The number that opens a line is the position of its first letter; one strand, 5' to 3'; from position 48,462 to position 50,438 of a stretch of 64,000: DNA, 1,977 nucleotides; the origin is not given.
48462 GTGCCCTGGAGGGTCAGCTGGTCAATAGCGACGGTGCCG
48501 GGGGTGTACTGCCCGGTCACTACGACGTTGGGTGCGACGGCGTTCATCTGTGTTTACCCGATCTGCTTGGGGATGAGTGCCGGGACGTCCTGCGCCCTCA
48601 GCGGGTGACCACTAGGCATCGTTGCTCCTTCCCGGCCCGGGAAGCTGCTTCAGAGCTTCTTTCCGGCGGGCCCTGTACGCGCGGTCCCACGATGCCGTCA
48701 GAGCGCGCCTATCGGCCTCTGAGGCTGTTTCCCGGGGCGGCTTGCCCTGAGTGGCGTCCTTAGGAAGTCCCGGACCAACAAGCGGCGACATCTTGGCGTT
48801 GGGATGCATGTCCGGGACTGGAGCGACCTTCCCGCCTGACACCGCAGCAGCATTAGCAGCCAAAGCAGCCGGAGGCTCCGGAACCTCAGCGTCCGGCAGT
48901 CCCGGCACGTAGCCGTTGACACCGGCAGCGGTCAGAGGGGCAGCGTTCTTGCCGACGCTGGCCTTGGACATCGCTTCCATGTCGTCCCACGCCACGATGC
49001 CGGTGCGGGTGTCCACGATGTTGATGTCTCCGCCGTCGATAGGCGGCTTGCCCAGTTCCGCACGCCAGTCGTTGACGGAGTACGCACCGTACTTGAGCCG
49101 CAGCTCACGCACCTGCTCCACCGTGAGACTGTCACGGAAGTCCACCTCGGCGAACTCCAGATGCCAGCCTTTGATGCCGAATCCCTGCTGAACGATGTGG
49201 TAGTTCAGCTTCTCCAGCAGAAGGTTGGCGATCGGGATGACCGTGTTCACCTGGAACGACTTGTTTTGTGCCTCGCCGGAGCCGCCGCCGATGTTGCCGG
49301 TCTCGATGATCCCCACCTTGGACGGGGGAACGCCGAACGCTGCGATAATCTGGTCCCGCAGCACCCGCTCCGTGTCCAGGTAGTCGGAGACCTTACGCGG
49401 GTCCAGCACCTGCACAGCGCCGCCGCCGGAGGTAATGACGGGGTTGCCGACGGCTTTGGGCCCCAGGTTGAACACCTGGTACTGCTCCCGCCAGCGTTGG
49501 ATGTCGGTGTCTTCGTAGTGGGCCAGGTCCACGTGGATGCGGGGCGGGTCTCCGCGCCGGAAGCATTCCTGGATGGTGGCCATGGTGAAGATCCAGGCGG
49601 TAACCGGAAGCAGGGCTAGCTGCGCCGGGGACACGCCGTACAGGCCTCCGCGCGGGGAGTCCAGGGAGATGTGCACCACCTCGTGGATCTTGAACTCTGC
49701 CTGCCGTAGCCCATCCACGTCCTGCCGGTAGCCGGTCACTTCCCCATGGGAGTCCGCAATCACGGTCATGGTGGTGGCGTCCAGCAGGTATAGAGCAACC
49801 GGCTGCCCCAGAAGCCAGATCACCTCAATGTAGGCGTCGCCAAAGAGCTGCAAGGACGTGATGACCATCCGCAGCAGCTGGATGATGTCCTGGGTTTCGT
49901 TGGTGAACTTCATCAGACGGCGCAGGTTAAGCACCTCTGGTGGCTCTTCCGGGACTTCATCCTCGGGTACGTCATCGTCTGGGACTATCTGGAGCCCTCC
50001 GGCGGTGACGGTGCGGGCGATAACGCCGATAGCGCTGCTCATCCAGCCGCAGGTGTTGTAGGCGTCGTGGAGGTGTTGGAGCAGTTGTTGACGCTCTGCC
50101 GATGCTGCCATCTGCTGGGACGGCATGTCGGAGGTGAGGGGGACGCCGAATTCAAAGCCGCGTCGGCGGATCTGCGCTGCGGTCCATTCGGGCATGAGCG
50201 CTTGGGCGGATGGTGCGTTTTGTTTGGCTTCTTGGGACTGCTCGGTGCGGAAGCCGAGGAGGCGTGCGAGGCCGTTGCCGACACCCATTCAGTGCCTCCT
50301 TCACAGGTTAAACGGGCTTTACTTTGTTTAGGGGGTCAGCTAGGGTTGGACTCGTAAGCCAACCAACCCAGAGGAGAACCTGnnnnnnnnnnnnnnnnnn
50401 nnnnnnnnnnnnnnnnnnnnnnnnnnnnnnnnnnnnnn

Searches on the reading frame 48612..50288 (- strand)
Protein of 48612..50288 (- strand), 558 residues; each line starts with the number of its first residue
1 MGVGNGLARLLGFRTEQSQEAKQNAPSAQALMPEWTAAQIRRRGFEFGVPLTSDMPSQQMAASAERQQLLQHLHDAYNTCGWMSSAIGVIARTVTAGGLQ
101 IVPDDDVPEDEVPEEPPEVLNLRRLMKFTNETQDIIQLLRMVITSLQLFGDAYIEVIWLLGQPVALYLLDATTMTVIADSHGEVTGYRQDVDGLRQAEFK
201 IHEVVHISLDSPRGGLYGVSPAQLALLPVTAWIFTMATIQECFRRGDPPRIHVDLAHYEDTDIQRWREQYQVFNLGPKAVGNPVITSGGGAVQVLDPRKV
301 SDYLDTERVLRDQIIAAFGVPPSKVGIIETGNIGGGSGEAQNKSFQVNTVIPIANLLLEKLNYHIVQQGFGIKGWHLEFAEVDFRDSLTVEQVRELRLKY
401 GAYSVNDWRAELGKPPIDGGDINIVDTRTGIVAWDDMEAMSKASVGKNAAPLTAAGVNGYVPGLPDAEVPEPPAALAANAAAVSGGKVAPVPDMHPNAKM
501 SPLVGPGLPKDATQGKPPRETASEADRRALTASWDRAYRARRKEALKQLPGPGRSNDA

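Call 10: search_protein_families(library=pfam, proteins=[window:48612-50288:-])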
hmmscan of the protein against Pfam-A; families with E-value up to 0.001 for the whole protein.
window:48612-50288:- (558 aa): 1 family
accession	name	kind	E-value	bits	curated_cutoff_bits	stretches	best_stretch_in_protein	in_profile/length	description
PF04860.17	Phage_portal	-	5.7e-31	108.3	39.1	1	85-413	5-321/321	Phage portal protein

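Call 11: search_protein_families(library=phrogs, proteins=[window:48612-50288:-])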
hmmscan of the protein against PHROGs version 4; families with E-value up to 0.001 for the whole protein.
window:48612-50288:- (558 aa): 6 families
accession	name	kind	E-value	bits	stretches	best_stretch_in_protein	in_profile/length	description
phrog_12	-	head and packaging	1.2e-43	151.1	1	70-426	83-428/646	portal protein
phrog_2662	-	head and packaging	6.3e-37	128.5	1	59-539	42-501/717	portal protein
phrog_9232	-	head and packaging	4.9e-12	46.4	1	60-346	49-348/502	portal protein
phrog_5929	-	head and packaging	3.9e-07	30.6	1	261-443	30-213/228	portal protein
phrog_37955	-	head and packaging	6.7e-06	25.5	1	130-449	179-508/945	portal protein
phrog_68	-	head and packaging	9e-06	25.6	0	302-361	265-324/344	portal protein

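Call 13: search_dna_similar(query=window:48612-50288:-, collection=phages, mode=protein, max_rows=20)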
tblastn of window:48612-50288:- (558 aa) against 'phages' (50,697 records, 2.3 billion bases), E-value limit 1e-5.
Records with a match: 147; places in all: 147; records where one place covers at least 80% of the query: 0.
Best place of each record, by identity: <60% 147.
By first word of the organism name: Bacillus 79; Arthrobacter 40; Gordonia 11; Clostridium 4; Staphylococcus 3; Vibrio 2; Geobacillus 2; Caudoviricetes 2; Parageobacillus 1; Xanthomonas 1; and 2 more.
By host as written in the record: Arthrobacter globiformis B-2979 17; Bacillus subtilis 13; Bacillus cereus 12; Arthrobacter globiformis NRRL B-2979 SEA 11; Gordonia terrae 3612 9; Bacillus thuringiensis subsp. kurstaki 7; Bacillus subtilis BEST7003 6; Bacillus megaterium 5; and 38 more.
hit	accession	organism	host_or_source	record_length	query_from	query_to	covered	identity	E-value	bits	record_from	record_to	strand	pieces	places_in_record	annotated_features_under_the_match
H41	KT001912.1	Bacillus phage Silence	Bacillus megaterium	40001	75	436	65%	24.9%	1e-10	71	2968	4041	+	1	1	portal protein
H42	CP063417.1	Parageobacillus phage JGon-2020a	Parageobacillus thermoglucosidasius 23.6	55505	74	425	63%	24.9%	2e-9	67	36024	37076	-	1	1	record has no annotation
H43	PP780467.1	Xanthomonas phage MK21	Xanthomonas citri XCC27-12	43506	125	455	59%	24.4%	3e-6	56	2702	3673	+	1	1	portal protein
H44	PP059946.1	Vibrio phage vB_PvuS_Pm34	Vibrio cholerae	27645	123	425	54%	25.9%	6e-7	59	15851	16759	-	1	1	portal protein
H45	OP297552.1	Arthrobacter phage Renna12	Arthrobacter globiformis B-2979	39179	122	425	54%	25.8%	3e-10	70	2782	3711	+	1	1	5: portal protein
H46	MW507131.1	Arthrobacter phage Leona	Arthrobacter globiformis B-2979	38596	122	425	54%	25.8%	3e-10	69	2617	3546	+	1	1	4: portal protein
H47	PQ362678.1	Arthrobacter phage Juno112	Arthrobacter globiformis B-2979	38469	122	425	54%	25.8%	1e-9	67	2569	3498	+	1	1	4: portal protein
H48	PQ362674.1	Arthrobacter phage KHumphrey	Arthrobacter atrocyaneus NRRL B-2883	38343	122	425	54%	25.8%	1e-9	67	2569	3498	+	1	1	4: portal protein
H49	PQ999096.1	Arthrobacter phage PhluffyCoco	Arthrobacter globiformis B-2979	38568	122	425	54%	25.8%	1e-9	67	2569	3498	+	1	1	4: portal protein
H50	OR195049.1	Arthrobacter phage RedFox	Arthrobacter globiformis B-2979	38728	122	425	54%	25.8%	1e-9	67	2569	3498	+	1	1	4: portal protein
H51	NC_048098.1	Arthrobacter phage Andrew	Arthrobacter globiformis NRRL B-2979 SEA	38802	122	425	54%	25.7%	9e-11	71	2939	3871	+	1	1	5: portal protein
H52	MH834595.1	Arthrobacter phage Andrew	Arthrobacter globiformis NRRL B-2979 SEA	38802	122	425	54%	25.7%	9e-11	71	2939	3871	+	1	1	5: portal protein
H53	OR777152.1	Arthrobacter phage Cupello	Arthrobacter sp. B10-11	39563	122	425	54%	25.5%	1e-9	67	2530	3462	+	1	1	portal protein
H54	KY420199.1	Proteus phage vB_PvuS_Pm34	Proteus vulgaris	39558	123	425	54%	25.6%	2e-6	57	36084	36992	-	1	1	portal protein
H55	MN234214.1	Arthrobacter phage Amelia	Arthrobacter sp. ATCC 21022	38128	122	425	54%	24.8%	5e-8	62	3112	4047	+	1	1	6: portal protein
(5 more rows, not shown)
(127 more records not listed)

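Call 17: find_related_loci(query=window:48612-50288:-, collection=viral_contigs, flank=10000)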
Query window:48612-50288:- (558 aa) in viral_contigs; peptide patterns used: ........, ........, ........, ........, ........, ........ (x = any residue, [..] = any of these).
14 stretches matched a pattern; 10 encode a relative of the query (tblastn E <= 1e-3); 10 distinct loci.
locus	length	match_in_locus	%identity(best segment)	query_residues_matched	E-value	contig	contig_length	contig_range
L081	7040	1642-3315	80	1-557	0e+0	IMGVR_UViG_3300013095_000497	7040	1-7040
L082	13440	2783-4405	76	13-558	0e+0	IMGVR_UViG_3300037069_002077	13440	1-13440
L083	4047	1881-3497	73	13-554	0e+0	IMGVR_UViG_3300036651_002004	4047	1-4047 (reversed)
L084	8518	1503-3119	73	13-554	0e+0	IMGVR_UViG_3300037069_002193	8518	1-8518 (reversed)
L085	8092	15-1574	67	36-556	0e+0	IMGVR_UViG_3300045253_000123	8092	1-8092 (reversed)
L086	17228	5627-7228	75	8-552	0e+0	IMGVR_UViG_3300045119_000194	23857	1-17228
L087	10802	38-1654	61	15-550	0e+0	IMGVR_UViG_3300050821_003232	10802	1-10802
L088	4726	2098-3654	63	30-550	0e+0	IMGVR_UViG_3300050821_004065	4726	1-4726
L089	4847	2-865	98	273-558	0e+0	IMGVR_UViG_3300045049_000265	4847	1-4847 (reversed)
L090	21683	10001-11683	77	1-556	0e+0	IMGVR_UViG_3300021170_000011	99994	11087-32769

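Call 25: find_related_loci(query=A2, collection=genome_contigs, flank=10000)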
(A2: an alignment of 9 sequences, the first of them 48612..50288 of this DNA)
Query A2 (558 aa) in genome_contigs; peptide patterns used: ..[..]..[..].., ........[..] (x = any residue, [..] = any of these).
74 stretches matched a pattern; 6 encode a relative of the query (tblastn E <= 1e-3); 6 distinct loci.
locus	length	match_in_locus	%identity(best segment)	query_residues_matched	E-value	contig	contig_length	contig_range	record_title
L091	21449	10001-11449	58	36-556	0e+0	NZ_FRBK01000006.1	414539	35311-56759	Streptomyces yunnanensis strain CGMCC 4.3555, whole genome shotgun sequence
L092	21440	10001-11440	57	36-549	0e+0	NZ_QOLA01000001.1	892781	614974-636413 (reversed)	Streptomyces sp. SDr-06 NODE_1_length_892781_cov_42.790441, whole genome shotgun sequence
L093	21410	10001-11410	59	36-530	0e+0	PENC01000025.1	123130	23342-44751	Streptomyces griseocarneus strain 132 NODE_25_length_123130_cov_110.267, whole genome shotgun sequence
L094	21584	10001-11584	54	11-550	4e-180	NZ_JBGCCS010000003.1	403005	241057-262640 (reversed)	Streptacidiphilus sp. EB129 Ga0558624_003, whole genome shotgun sequence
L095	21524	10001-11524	55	42-553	0e+0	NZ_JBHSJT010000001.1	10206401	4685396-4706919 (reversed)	Amycolatopsis halotolerans strain JCM 13279 tig00000001, whole genome shotgun sequence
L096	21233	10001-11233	46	42-448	2e-118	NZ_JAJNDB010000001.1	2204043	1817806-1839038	Actinomycetospora endophytica strain TBRC 5722 NODE_1_length_2204043_cov_57.478187, whole genome shotgun sequence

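Call 26: find_related_loci(query=A2, collection=metagenome_contigs, flank=10000)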
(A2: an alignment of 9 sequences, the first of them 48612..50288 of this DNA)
Query A2 (558 aa) in metagenome_contigs; peptide patterns used: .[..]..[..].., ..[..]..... (x = any residue, [..] = any of these).
495 stretches matched a pattern; 8 encode a relative of the query (tblastn E <= 1e-3); 8 distinct loci.
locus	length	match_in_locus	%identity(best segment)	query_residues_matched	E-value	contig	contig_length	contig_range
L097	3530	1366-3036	81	1-557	0e+0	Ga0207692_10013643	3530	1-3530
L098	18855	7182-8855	80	1-557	0e+0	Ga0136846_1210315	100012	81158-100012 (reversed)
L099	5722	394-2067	80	1-557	0e+0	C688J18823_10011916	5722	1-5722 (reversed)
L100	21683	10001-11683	77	1-556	0e+0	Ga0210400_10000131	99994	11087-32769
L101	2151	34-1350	83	119-557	0e+0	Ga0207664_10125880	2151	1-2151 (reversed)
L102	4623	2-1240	64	128-530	2e-179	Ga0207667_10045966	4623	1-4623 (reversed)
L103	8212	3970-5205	47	40-445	2e-124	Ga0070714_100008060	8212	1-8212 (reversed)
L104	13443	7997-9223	46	42-445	8e-114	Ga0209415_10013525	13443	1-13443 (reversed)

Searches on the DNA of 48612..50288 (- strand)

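Call 28: search_rna_families(sources=[L081, L082, L084, L086, L089, L102, L099, L097], threshold=evalue, max_evalue=0.05)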
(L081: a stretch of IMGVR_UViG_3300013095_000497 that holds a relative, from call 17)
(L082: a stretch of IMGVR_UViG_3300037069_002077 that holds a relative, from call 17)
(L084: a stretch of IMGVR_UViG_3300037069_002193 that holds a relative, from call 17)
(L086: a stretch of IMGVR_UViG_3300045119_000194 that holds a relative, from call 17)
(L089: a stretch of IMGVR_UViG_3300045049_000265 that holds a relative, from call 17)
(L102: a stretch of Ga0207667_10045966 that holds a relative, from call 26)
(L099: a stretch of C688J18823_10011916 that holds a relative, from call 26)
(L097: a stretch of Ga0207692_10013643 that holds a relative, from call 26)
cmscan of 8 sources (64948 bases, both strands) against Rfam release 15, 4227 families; matches with E-value up to 0.05: 16.
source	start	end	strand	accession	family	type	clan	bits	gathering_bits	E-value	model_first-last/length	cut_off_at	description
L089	4326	4397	+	RF00005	tRNA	Gene; tRNA;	CL00001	67.7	29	1.4e-12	1-71/71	no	tRNA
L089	4460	4536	+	RF00005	tRNA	Gene; tRNA;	CL00001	61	29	9.7e-11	1-71/71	no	tRNA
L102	1767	1841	-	RF00005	tRNA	Gene; tRNA;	CL00001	55.5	29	3.1e-09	1-71/71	no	tRNA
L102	1650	1726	-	RF00005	tRNA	Gene; tRNA;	CL00001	54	29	8.1e-09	1-71/71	no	tRNA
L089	4651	4723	+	RF00005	tRNA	Gene; tRNA;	CL00001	52.4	29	2.2e-08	1-71/71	no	tRNA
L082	10133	10217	+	RF00005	tRNA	Gene; tRNA;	CL00001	46.8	29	7.8e-07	1-71/71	no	tRNA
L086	9982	10066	+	RF00005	tRNA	Gene; tRNA;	CL00001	42.6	29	1.1e-05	1-71/71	no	tRNA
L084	8326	8410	+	RF00005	tRNA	Gene; tRNA;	CL00001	41.2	29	2.7e-05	1-71/71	no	tRNA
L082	9480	9551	+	RF00005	tRNA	Gene; tRNA;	CL00001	41.1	29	2.9e-05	1-71/71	no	tRNA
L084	8198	8268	+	RF00005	tRNA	Gene; tRNA;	CL00001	41.1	29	2.8e-05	1-71/71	no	tRNA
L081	6962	7033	+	RF00005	tRNA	Gene; tRNA;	CL00001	40.2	29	5.1e-05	1-71/71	no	tRNA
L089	4541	4646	+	RF00005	tRNA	Gene; tRNA;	CL00001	39.8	29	6.5e-05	1-71/71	no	tRNA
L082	10338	10418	+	RF01852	tRNA-Sec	Gene; tRNA;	CL00001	38.8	47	0.00035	1-91/91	no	Selenocysteine transfer RNA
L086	10123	10204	+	RF01852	tRNA-Sec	Gene; tRNA;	CL00001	33.7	47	0.0075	1-91/91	no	Selenocysteine transfer RNA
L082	3813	3872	+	RF03189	mir-1175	Gene; miRNA;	-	27.1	51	0.047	1-72/72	no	mir-1175 microRNA precursor family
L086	15672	15744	+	RF02353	BjrC68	Gene; sRNA;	-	26.3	39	0.012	1-82/82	no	Bradyrhizobiaceae sRNA BjrC68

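Call 29: search_rna_families(sources=[L098, L090, L085, L087, L088], threshold=evalue, max_evalue=0.05)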
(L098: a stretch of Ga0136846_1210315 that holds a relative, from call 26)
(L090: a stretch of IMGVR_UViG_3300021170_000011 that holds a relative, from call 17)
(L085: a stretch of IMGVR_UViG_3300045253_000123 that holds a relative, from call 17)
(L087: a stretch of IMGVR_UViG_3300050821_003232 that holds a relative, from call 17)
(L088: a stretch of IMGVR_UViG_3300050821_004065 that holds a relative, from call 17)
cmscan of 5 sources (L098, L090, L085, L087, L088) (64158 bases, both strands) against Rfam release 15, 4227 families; matches with E-value up to 0.05: 12.
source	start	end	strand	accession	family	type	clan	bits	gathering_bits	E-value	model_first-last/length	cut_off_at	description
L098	12714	12787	+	RF00005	tRNA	Gene; tRNA;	CL00001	66.7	29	2.5e-12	1-71/71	no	tRNA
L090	18627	18700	+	RF00005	tRNA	Gene; tRNA;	CL00001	66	29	4.1e-12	1-71/71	no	tRNA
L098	2874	2948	+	RF00005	tRNA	Gene; tRNA;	CL00001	65.1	29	7e-12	1-71/71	no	tRNA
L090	3180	3254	+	RF00005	tRNA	Gene; tRNA;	CL00001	63.2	29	2.4e-11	1-71/71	no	tRNA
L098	12576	12649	+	RF00005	tRNA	Gene; tRNA;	CL00001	59.5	29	2.5e-10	1-71/71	no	tRNA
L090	18494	18567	+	RF00005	tRNA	Gene; tRNA;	CL00001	57.9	29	6.8e-10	1-71/71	no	tRNA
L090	18705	18789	+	RF00005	tRNA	Gene; tRNA;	CL00001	44.3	29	3.7e-06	1-71/71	no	tRNA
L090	18934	19015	+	RF01852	tRNA-Sec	Gene; tRNA;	CL00001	42.2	47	4.5e-05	1-91/91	no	Selenocysteine transfer RNA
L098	12502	12573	+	RF00005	tRNA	Gene; tRNA;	CL00001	40.2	29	5e-05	1-71/71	no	tRNA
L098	12909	12989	+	RF01852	tRNA-Sec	Gene; tRNA;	CL00001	38.9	47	0.00034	1-91/91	no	Selenocysteine transfer RNA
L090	19021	19105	+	RF01852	tRNA-Sec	Gene; tRNA;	CL00001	33.1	47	0.011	1-91/91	no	Selenocysteine transfer RNA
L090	18841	18920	+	RF01852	tRNA-Sec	Gene; tRNA;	CL00001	32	47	0.02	1-91/91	no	Selenocysteine transfer RNA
